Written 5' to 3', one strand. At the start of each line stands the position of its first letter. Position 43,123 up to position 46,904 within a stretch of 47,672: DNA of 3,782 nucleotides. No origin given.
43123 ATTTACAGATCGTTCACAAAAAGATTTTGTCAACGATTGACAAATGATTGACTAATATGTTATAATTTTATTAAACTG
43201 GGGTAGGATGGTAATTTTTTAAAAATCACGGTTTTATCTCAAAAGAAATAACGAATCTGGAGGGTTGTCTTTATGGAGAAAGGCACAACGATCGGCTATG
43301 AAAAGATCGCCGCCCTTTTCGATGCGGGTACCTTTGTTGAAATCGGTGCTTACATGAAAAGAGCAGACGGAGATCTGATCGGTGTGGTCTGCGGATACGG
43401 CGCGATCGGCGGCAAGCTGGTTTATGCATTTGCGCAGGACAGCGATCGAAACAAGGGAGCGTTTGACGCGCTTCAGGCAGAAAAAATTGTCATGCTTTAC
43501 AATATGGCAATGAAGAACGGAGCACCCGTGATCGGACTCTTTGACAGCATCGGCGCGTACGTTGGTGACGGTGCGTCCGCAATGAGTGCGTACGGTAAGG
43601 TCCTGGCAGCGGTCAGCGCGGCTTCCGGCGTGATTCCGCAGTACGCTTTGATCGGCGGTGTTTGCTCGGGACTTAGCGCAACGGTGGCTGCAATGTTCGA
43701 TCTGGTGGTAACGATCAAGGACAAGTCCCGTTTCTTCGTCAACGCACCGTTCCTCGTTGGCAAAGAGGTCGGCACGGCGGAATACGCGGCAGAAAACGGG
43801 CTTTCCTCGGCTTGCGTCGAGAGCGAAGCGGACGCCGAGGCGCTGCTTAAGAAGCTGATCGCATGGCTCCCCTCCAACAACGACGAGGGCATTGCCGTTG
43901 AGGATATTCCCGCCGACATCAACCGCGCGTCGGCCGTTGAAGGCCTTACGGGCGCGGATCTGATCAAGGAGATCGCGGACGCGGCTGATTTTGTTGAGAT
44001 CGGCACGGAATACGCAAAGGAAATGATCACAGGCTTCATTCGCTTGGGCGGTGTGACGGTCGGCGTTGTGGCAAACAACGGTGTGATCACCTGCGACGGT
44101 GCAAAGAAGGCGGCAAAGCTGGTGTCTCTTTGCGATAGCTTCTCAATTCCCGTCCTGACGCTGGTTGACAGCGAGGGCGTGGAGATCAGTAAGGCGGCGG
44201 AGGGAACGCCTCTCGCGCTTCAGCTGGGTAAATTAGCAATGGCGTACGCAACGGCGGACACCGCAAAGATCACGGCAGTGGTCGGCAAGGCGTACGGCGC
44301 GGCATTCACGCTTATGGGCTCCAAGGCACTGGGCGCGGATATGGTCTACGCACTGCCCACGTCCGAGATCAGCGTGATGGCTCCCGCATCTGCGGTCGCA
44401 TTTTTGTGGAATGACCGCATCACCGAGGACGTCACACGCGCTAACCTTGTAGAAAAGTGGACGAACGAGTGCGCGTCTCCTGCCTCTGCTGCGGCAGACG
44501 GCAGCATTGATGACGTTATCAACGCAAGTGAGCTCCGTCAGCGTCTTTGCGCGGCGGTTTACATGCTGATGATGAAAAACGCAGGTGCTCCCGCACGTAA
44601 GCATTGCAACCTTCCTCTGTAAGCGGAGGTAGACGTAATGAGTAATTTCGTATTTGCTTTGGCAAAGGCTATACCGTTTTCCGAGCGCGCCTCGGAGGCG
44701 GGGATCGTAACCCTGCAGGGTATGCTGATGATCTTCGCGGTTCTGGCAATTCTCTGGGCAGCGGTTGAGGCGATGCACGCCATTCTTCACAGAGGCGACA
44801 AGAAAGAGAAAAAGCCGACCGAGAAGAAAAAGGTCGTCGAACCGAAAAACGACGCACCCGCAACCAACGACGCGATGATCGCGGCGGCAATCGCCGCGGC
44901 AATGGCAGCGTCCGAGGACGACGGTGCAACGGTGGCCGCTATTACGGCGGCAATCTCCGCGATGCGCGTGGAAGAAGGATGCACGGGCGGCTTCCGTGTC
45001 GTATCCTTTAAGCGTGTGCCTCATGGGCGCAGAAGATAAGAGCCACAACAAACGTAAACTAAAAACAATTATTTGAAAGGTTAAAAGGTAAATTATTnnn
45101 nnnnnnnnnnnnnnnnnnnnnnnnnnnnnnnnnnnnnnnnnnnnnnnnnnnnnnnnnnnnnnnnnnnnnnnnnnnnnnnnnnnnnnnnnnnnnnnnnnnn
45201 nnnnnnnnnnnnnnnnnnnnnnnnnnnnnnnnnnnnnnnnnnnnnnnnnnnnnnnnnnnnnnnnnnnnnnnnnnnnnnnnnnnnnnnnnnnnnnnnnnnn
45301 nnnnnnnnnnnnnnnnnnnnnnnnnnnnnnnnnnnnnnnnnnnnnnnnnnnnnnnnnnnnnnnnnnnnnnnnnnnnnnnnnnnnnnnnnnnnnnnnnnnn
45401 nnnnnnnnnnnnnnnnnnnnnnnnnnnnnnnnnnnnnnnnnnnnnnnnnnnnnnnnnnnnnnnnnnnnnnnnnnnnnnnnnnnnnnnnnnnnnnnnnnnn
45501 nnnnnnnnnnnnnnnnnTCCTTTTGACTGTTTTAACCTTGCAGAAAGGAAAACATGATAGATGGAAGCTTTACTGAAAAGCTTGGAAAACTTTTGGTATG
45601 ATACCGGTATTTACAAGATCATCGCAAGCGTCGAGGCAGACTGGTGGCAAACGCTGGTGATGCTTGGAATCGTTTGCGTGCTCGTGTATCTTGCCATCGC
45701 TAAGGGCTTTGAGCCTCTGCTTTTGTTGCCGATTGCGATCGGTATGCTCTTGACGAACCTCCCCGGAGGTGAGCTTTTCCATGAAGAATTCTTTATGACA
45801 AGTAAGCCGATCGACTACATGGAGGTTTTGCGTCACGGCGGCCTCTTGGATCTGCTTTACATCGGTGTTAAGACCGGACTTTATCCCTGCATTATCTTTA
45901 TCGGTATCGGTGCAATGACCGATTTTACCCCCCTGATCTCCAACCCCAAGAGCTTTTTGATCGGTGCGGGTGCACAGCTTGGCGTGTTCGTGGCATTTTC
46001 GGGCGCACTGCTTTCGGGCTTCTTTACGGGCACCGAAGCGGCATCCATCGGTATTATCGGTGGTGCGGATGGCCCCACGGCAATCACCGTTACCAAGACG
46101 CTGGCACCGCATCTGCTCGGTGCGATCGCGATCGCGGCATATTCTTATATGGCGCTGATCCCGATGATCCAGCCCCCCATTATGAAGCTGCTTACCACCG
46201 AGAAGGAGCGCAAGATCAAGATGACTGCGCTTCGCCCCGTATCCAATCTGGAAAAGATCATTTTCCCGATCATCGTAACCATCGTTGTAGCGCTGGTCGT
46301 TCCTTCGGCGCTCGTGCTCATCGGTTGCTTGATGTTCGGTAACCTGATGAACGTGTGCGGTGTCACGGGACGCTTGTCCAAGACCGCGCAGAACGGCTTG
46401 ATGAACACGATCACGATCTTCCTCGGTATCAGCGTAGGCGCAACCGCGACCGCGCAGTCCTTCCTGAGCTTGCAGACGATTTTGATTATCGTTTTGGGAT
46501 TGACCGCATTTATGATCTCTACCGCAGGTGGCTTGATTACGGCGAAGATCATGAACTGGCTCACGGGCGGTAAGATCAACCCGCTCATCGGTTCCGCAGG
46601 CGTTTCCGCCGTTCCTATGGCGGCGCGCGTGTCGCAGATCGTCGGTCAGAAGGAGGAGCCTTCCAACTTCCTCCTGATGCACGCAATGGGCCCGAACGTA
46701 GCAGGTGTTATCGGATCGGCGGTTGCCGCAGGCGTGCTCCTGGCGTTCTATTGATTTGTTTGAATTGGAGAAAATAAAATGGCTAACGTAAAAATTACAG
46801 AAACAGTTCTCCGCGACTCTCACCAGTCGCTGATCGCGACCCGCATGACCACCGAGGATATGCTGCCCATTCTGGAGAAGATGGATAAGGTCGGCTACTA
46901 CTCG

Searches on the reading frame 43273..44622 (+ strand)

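Call 96: search_protein_families(library=pfam, proteins=[window:43273-44622:+], max_evalue=0.00001)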
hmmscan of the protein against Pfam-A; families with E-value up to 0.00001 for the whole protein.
window:43273-44622:+ (449 aa): 3 families
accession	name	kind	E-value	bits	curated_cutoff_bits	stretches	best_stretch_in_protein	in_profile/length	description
PF01039.27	Carboxyl_trans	-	2e-78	264.6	22.3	1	2-446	4-492/493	Carboxyl transferase domain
PF03255.19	ACCA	-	1.5e-11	44.5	23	1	266-384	122-236/310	Acetyl co-enzyme A carboxylase carboxyltransferase-like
PF06833.16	MdcE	-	7.7e-06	26.2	32.7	1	288-374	24-110/196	Malonate decarboxylase gamma subunit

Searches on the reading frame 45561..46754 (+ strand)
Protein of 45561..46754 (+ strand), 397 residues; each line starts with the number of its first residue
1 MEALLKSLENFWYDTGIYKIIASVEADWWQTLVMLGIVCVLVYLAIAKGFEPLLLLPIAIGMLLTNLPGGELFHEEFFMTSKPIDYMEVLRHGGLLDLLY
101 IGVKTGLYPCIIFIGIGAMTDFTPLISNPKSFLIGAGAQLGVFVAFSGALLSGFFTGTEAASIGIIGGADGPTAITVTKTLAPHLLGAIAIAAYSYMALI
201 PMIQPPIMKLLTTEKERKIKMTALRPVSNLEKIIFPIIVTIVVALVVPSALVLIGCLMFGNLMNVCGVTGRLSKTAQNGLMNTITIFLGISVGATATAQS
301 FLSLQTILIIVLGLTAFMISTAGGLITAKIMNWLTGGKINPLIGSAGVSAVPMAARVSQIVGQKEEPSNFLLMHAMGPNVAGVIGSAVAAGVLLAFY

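Call 96: search_protein_families(library=pfam, proteins=[window:45561-46754:+], max_evalue=0.00001)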
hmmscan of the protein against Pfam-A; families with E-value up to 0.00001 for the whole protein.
window:45561-46754:+ (397 aa): 1 family
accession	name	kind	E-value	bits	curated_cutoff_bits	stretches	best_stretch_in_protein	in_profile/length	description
PF03977.18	OAD_beta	-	1.6e-153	511.3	31.6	1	31-396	2-348/349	Na+-transporting oxaloacetate decarboxylase beta subunit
